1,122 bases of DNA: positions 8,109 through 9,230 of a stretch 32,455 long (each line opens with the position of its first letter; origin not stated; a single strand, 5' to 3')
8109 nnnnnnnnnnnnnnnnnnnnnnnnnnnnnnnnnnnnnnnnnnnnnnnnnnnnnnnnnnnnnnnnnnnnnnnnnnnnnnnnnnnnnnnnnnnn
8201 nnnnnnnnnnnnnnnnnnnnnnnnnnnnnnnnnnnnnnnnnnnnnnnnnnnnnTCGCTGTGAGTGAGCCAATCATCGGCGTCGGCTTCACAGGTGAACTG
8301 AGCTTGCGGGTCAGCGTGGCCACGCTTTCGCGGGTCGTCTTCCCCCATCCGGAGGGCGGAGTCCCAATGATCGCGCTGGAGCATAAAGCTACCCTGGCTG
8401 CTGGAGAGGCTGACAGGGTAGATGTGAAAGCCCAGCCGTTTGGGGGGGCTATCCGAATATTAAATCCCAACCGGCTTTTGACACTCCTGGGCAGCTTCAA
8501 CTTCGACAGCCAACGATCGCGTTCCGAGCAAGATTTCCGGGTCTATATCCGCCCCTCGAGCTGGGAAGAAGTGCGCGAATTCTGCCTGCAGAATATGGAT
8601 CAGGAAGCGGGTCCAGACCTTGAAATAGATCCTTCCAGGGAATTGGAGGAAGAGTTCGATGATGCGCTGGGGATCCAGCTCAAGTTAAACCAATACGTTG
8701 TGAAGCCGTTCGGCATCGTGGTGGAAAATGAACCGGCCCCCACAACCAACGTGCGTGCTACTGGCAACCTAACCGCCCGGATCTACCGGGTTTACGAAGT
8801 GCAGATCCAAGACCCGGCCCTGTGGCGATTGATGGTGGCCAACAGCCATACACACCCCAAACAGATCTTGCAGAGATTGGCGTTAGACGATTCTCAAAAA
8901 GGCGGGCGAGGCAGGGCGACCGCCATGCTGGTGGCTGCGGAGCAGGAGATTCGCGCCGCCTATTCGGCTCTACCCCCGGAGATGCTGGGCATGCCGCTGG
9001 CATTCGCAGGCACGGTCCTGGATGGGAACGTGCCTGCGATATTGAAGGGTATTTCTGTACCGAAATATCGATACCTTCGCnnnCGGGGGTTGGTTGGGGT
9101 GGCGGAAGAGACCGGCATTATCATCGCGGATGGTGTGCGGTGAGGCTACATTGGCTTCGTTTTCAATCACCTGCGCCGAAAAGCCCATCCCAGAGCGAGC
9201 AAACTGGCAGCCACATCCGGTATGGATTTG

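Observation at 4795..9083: Kinase-like / NB-ARC STAND / TPR giant protein coupled to a degenerate Nudix-like protein: candidate uncharacterised NLR-type conflict or signalling module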

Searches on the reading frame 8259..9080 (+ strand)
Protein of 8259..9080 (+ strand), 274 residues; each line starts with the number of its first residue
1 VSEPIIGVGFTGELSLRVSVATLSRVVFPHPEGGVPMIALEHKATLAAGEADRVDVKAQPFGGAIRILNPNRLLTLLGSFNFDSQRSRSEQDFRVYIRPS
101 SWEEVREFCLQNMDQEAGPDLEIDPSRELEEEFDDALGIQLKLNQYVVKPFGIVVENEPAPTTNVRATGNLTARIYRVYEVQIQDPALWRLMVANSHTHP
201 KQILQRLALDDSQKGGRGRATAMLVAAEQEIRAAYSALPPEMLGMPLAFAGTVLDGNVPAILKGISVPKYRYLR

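Call 5: search_protein_families(library=pfam, proteins=[window:8259-9080:+], max_evalue=1)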
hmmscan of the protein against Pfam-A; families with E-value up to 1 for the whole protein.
window:8259-9080:+ (274 aa): 2 families
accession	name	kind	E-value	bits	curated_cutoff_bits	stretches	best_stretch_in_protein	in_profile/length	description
PF18167.6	Sa_NUDIX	-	0.012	16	25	1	57-186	28-151/199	SMODS-associated NUDIX domain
PF03896.21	TRAP_alpha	-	0.18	11.4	24.7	1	110-161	56-103/180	Translocon-associated protein (TRAP), alpha subunit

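Call 6: search_protein_families(library=padloc, proteins=[window:8259-9080:+], max_evalue=1)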
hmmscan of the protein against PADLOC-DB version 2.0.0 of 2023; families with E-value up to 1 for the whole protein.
window:8259-9080:+ (274 aa): 0 families

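Call 7: search_protein_families(library=ncbifam, proteins=[window:8259-9080:+], max_evalue=1)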
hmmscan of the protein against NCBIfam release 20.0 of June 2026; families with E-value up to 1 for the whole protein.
window:8259-9080:+ (274 aa): 0 families

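Call 11: find_homologous_proteins(query=window:8259-9080:+)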
Query window:8259-9080:+ (274 aa): 577 proteins with E <= 0.001 among 2565 candidates; the best 120 are listed.
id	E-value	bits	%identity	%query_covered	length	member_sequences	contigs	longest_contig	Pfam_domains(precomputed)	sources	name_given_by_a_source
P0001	4.3e-172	589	97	100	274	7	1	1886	-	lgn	-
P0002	3.2e-116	405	69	100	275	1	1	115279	-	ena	-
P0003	7.0e-116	404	68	100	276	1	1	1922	-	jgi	jgi:hypothetical protein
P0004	6.8e-109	381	66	98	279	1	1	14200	-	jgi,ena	-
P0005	2.1e-107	376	66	98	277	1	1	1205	-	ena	-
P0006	1.6e-106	374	66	98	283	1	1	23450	-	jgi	jgi:hypothetical protein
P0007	1.1e-104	368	65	97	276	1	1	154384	-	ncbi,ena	-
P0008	1.7e-104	367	63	97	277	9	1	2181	-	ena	-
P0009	3.2e-104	366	64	95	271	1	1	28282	-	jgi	jgi:hypothetical protein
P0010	1.4e-103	364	64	100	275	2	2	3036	-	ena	-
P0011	2.1e-103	363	64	98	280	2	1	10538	-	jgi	jgi:hypothetical protein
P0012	1.8e-102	360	63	97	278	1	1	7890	-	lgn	-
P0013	3.4e-102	359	60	99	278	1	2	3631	-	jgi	jgi:hypothetical protein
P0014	3.2e-101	356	65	97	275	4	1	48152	-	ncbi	ncbi:MAG: hypothetical protein P8074_06285 [Anaerolineales bacterium]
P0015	4.6e-101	356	62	99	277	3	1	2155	-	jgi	jgi:hypothetical protein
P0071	7.7e-86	306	56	97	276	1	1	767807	-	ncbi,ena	-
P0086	1.1e-82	295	54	98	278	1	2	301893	-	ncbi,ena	-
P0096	7.5e-81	289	54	97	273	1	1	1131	PF18167.7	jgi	jgi:hypothetical protein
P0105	1.7e-79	285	54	97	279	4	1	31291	-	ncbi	-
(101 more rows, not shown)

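Call 12: find_encoding_contigs(protein=P0002, flank=10000, max_places=2)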
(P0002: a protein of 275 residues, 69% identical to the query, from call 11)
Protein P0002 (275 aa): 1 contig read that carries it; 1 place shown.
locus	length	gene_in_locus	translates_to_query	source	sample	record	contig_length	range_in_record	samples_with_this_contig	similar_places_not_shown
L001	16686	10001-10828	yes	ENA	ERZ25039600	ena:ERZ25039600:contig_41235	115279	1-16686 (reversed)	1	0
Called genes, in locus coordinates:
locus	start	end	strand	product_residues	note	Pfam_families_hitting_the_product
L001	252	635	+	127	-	PF00436:SSB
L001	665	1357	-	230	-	-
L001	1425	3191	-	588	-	PF08439:Peptidase_M3_N, PF01432:Peptidase_M3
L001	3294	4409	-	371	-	PF06071:YchF-GTPase_C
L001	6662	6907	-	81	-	-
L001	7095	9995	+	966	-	PF19974:TCAD9 (weak), PF25872:HTH_77 (weak), PF17874:TPR_MalT (weak), PF07719:TPR_2 (faint), PF13374:TPR_10 (faint), PF17874:TPR_MalT (weak), PF13424:TPR_12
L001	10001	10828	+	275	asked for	-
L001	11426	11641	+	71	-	-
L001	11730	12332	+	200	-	PF01609:DDE_Tnp_1, PF13612:DDE_Tnp_1_3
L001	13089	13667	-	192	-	PF13358:DDE_3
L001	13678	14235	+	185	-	-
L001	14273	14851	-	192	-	PF13358:DDE_3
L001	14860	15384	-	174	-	PF13551:HTH_29 (weak), PF13565:HTH_32, PF13592:HTH_33 (weak)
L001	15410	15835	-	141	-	PF13551:HTH_29 (weak), PF13384:HTH_23 (faint), PF13518:HTH_28, PF13565:HTH_32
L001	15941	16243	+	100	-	PF13384:HTH_23 (weak)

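Call 13: find_encoding_contigs(protein=P0071, flank=10000, max_places=2)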
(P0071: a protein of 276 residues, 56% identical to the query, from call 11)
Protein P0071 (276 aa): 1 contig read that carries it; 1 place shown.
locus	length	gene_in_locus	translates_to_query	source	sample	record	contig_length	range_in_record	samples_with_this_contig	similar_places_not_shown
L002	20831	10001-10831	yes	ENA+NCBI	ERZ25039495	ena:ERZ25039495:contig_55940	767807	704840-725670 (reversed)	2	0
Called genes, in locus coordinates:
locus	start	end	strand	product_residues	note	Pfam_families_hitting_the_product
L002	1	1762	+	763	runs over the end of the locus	PF01244:Peptidase_M19 (weak)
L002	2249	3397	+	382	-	PF12704:MacB_PCD, PF02687:FtsX (weak)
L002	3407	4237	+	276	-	PF00005:ABC_tran, PF02463:SMC_N (weak), PF13191:AAA_16 (weak), PF13304:AAA_21 (faint)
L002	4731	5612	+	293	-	PF13360:PQQ_2, PF07774:EMC1_C (faint), PF13570:Beta-prop_ACSF4 (weak)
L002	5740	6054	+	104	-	-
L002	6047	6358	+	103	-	-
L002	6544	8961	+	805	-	PF19974:TCAD9, PF00931:NB-ARC, PF13191:AAA_16 (faint), PF13401:AAA_22, PF25872:HTH_77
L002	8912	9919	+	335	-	PF13432:TPR_16 (faint), PF10602:RPN7 (faint), PF13374:TPR_10 (faint), PF07719:TPR_2 (faint), PF13181:TPR_8 (faint), PF00515:TPR_1 (faint), PF17874:TPR_MalT, PF13424:TPR_12, +3 more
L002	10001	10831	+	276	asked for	-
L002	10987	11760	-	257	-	PF08220:HTH_DeoR, PF00455:DeoRC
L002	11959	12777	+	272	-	PF01791:DeoC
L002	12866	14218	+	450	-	PF00370:FGGY_N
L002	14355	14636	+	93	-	-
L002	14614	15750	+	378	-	PF11762:Arabinose_Iso_C, PF02952:Fucose_iso_C (weak)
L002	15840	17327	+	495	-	-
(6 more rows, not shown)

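Call 14: find_encoding_contigs(protein=P0086, flank=10000, max_places=2)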
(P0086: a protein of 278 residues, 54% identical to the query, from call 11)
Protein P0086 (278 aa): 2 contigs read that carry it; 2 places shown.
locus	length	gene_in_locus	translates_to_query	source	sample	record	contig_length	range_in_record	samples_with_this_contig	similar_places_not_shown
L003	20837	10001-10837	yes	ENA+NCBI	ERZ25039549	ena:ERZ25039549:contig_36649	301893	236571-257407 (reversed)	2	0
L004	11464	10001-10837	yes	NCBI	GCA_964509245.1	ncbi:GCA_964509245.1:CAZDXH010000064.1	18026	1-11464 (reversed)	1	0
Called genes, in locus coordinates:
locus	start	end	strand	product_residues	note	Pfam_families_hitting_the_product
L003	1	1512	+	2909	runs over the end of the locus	PF10091:Glycoamylase, PF06165:GH94_b-supersand, PF17167:Glyco_hydro_94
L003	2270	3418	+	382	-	PF02687:FtsX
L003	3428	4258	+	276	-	PF00005:ABC_tran, PF02463:SMC_N (weak), PF13304:AAA_21 (faint)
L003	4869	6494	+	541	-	PF13570:Beta-prop_ACSF4 (faint), PF25293:Beta-prop_EMC1_N (faint), PF13360:PQQ_2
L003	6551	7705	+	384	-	PF19974:TCAD9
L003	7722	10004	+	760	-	PF00931:NB-ARC, PF13191:AAA_16 (weak), PF13401:AAA_22, PF25872:HTH_77 (weak), PF07719:TPR_2 (faint), PF10602:RPN7 (faint), PF14938:SNAP (weak), PF13424:TPR_12, +3 more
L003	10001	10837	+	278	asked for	-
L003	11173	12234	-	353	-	PF01547:SBP_bac_1 (weak), PF13343:SBP_bac_6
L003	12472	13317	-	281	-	PF00528:BPD_transp_1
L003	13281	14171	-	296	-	PF00528:BPD_transp_1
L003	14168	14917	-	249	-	PF23023:Anti-Pycsar_Apyc1 (weak), PF00753:Lactamase_B, PF12706:Lactamase_B_2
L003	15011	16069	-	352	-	PF00005:ABC_tran, PF13304:AAA_21 (faint), PF08402:TOBE_2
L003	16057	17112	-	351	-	PF08220:HTH_DeoR, PF00455:DeoRC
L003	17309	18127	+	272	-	PF01791:DeoC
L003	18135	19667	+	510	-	PF00370:FGGY_N, PF02782:FGGY_C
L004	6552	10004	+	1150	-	PF19974:TCAD9, PF13191:AAA_16 (weak), PF00931:NB-ARC, PF13401:AAA_22, PF13428:TPR_14 (faint), PF25872:HTH_77 (weak), PF14938:SNAP (weak), PF13424:TPR_12, +3 more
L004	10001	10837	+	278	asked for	-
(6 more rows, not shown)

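Call 24: predict_structure(protein=window:8259-9080:+)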
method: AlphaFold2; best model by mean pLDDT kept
length: 274 residues; sequences in the alignment: 1
mean_pLDDT: 36.0   pTM: 0.28
mean pLDDT of the five models: 36.0, 29.7, 28.7, 28.3, 26.9
residues with pLDDT >= 90: 0; 70-90: 0; 50-70: 1; < 50: 273
segments of 3 or more residues with pLDDT < 50: 1-214, 216-274
pLDDT, mean of each block of 10 residues (from residue 1): 35 37 36 29 29 37 37 37 32 35 42 34 31 33 36 39 36 39 44 38 37 46 43 45 34 28 28 28
secondary structure, 60 per line:
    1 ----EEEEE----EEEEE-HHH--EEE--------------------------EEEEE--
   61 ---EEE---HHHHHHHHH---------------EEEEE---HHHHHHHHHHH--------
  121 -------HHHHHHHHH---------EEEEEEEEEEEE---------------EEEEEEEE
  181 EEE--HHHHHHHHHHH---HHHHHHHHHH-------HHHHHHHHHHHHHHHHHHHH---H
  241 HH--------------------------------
elements in order: E5-9 E14-18 E25-27 E54-58 E64-66 H70-78 E94-98 H102-112 H128-136 E146-157 E173-183 H186-196 H200-209 H217-236

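Call 28: search_solved_structures(query=A2, max_evalue=10, show_alignments=3)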
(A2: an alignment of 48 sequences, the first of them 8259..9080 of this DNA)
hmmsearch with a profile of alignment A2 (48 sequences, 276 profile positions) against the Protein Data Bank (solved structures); distinct sequences matched with E-value up to 10: 2.
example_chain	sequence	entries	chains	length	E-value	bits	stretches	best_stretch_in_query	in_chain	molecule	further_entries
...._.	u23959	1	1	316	1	11.6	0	92-116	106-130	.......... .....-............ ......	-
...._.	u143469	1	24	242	4.1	9.7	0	199-230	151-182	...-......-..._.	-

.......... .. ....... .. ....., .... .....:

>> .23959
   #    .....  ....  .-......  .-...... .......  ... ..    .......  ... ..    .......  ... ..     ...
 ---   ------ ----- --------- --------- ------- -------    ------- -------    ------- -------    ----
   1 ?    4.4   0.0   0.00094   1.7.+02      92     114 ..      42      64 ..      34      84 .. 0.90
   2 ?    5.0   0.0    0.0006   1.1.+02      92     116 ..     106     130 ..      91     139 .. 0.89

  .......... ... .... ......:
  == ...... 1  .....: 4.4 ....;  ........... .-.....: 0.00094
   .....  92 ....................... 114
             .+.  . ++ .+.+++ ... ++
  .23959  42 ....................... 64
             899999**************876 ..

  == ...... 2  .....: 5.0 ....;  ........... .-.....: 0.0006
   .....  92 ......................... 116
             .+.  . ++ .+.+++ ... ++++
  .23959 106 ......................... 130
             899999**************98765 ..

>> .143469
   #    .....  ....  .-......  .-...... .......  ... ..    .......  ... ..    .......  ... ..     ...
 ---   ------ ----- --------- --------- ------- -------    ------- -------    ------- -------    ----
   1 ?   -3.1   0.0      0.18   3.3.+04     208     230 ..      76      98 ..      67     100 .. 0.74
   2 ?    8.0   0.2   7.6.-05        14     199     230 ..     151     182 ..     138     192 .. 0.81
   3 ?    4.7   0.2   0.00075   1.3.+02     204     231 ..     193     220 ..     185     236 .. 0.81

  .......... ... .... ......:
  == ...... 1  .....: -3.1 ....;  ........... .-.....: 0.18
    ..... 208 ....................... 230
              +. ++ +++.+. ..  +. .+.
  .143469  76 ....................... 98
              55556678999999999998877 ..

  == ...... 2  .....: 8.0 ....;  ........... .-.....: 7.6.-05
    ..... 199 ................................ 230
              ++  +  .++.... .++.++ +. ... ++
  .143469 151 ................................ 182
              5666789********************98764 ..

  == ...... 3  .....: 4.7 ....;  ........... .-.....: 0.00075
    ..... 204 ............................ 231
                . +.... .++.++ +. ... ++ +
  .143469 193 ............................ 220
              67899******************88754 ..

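Call 29: search_protein_families(library=pfam, alignment_id=A2, max_evalue=0.1)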
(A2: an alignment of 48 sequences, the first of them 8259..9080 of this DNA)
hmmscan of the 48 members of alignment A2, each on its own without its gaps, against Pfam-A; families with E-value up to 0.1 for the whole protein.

A. member 1, window:8259-9080:+ (274 aa): 1 family
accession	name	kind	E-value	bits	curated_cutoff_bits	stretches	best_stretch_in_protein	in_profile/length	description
PF18167.6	Sa_NUDIX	-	0.012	16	25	1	57-186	28-151/199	SMODS-associated NUDIX domain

B. families by the number of members that match (of 48 scanned): 8 families
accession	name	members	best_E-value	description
PF18167.6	Sa_NUDIX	26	2.6e-05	SMODS-associated NUDIX domain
PF20699.2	DUF6820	2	0.03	Domain of unknown function (DUF6820)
PF19051.5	GFO_IDH_MocA_C2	1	0.033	Oxidoreductase family, C-terminal alpha/beta domain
PF02759.24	RUN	1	0.037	RUN domain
PF12765.13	Cohesin_HEAT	1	0.075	HEAT repeat associated with sister chromatid cohesion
PF14246.11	TetR_C_7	1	0.079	AefR-like transcriptional repressor, C-terminal domain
PF03896.21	TRAP_alpha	1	0.083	Translocon-associated protein (TRAP), alpha subunit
PF21028.2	DUF1285_C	1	0.093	Protein of unknown function (DUF1285), C-terminal domain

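Call 30: find_related_loci(query=A2, collection=genome_contigs, flank=8000)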
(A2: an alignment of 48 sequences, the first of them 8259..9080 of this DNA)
Query A2 (274 aa) in genome_contigs; peptide patterns used: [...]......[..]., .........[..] (x = any residue, [..] = any of these).
354 stretches matched a pattern; 68 encode a relative of the query (tblastn E <= 1e-3); 67 distinct loci.
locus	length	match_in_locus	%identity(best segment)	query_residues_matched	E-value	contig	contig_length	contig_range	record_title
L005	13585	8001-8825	69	1-274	4e-127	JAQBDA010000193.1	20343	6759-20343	MAG: Chloroflexota bacterium isolate MAG_401_bin-08 401_bin-08_ctg-193, whole genome shotgun sequence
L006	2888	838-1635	64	6-270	3e-115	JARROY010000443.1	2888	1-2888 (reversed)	MAG: Anaerolineales bacterium isolate Spart_162_MAG scaffold_18001, whole genome shotgun sequence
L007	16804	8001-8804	65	8-274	2e-110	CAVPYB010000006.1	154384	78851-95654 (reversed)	MAG: uncultured Chloroflexia bacterium isolate MFD09964.bin.2.153 genome assembly, contig: contig_26591, whole genome sh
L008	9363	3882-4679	57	7-271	7e-93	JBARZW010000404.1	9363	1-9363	MAG: Candidatus Promineifilaceae bacterium isolate MFD12960_ilm_asm_bin17 k127_215161, whole genome shotgun sequence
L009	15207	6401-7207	55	6-273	8e-92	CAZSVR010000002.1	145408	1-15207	MAG TPA_asm: uncultured Anaerolineaceae bacterium isolate SRP119689_co1_253 genome assembly, contig: NODE_75_length_1454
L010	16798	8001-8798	56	6-270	3e-89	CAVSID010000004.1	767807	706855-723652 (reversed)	MAG: uncultured Chloroflexia bacterium isolate MFD02416.bin.2.77 genome assembly, contig: contig_55940, whole genome sho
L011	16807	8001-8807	54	6-273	1e-88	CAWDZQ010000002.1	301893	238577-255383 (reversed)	MAG: uncultured Chloroflexia bacterium isolate MFD05684.bin.1.112 genome assembly, contig: contig_36649, whole genome sh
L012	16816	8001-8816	52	3-273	6e-84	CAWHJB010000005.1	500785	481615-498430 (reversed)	MAG: uncultured Chloroflexia bacterium isolate MFD02923.bin.2.67 genome assembly, contig: contig_20781, whole genome sho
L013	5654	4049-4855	50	6-273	3e-83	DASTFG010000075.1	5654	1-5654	MAG TPA_asm: Anaerolineales bacterium isolate SMAG_U868 k141_1567722, whole genome shotgun sequence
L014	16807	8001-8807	52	6-273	5e-83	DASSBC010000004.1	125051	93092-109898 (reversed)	MAG TPA_asm: Anaerolineales bacterium isolate SMAG_U884 k141_1665454, whole genome shotgun sequence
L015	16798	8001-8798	53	6-270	5e-82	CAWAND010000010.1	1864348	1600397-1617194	MAG: uncultured Chloroflexia bacterium isolate MFD02923.bin.1.168 genome assembly, contig: contig_7897, whole genome sho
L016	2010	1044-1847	52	7-273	4e-85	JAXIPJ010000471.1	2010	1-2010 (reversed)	MAG: Anaerolineales bacterium isolate Fractures_MAG_16 c_000000327693, whole genome shotgun sequence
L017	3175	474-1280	51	6-273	9e-83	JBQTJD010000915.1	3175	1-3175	MAG: Anaerolineales bacterium isolate SAW132 c_000000212655, whole genome shotgun sequence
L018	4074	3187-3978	51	7-273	5e-82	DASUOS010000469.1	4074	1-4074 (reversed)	MAG TPA_asm: Anaerolineales bacterium isolate SMAG_U1634 k141_1278230, whole genome shotgun sequence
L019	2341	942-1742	52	8-273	2e-84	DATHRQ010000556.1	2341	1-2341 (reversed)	MAG TPA_asm: Anaerolineales bacterium isolate SMAG_U16029 k141_102277, whole genome shotgun sequence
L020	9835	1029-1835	51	6-273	1e-80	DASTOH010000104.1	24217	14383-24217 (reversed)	MAG TPA_asm: Anaerolineales bacterium isolate SMAG_U2165 k141_1047155, whole genome shotgun sequence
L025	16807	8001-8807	48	4-271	3e-74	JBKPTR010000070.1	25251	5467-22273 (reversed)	MAG: Actinomycetota bacterium isolate GM_HAYS_MAG_00051 GM_HAYS_000000338939, whole genome shotgun sequence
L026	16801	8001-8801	48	6-271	3e-73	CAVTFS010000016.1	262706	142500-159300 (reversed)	MAG: uncultured Actinomycetota bacterium isolate MFD09267.bin.1.271 genome assembly, contig: contig_28615, whole genome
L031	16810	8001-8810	44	4-273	6e-71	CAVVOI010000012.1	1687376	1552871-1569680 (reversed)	MAG: uncultured Chloroflexia bacterium isolate MFD09779.bin.1.333 genome assembly, contig: contig_602, whole genome shot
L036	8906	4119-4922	45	6-273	2e-68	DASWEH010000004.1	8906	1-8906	MAG TPA_asm: Anaerolineales bacterium isolate SMAG_U2757 k141_488487, whole genome shotgun sequence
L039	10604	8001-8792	46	7-270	1e-67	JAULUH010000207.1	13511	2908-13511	MAG: Anaerolineae bacterium isolate P_ANAE NODE_10745_length_13511_cov_1.672071, whole genome shotgun sequence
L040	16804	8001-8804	43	6-272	3e-67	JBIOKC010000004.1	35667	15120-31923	MAG: Thermodesulfobacteriota bacterium isolate GcL13-15 k141_421621_length_35667_cov_31.3723, whole genome shotgun seque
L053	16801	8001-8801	42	8-274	7e-61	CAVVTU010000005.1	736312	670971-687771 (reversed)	MAG: uncultured Gemmatimonadales bacterium isolate MFD02923.bin.1.116 genome assembly, contig: contig_11794, whole genom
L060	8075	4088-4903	39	2-273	9e-54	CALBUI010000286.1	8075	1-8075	MAG: uncultured Anaerolineales bacterium isolate N4_Bin_METABAT__171_1 genome assembly, contig: c_000005903233, whole ge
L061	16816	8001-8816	39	2-273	2e-52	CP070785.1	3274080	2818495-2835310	MAG: Chloroflexota bacterium isolate bin156 chromosome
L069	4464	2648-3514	33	2-274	1e-38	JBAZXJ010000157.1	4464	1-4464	MAG: Candidatus Margulisiibacteriota bacterium isolate SO_2017_GW1_53 NODE_75765_length_4464_cov_0.684344_OW334_2017, wh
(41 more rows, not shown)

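Call 33: predict_structure(alignment_id=A2)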
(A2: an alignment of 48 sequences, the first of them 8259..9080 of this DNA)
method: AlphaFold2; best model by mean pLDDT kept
length: 274 residues; sequences in the alignment: 48
mean_pLDDT: 93.3   pTM: 0.90
mean pLDDT of the five models: 93.3, 93.2, 92.9, 92.7, 92.2
residues with pLDDT >= 90: 236; 70-90: 28; 50-70: 10; < 50: 0
segments of 3 or more residues with pLDDT < 50: none
pLDDT, mean of each block of 10 residues (from residue 1): 81 96 98 97 89 92 95 95 96 97 96 85 94 96 95 90 72 96 98 98 97 95 98 95 92 96 92 88
secondary structure, 60 per line:
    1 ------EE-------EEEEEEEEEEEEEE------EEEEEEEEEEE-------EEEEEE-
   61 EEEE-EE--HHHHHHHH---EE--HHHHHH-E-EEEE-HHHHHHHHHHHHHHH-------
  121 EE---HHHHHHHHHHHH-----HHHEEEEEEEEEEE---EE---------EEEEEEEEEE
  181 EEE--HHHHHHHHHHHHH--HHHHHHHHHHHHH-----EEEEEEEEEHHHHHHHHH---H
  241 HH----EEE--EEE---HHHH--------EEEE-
elements in order: E16-29 E36-46 E54-59 E61-64 H70-77 H85-90 E94-97 H99-113 H126-137 E146-156 E171-183 H186-198 H201-213 E219-227 H228-236 E247-249 E252-254 H258-261 E270-273
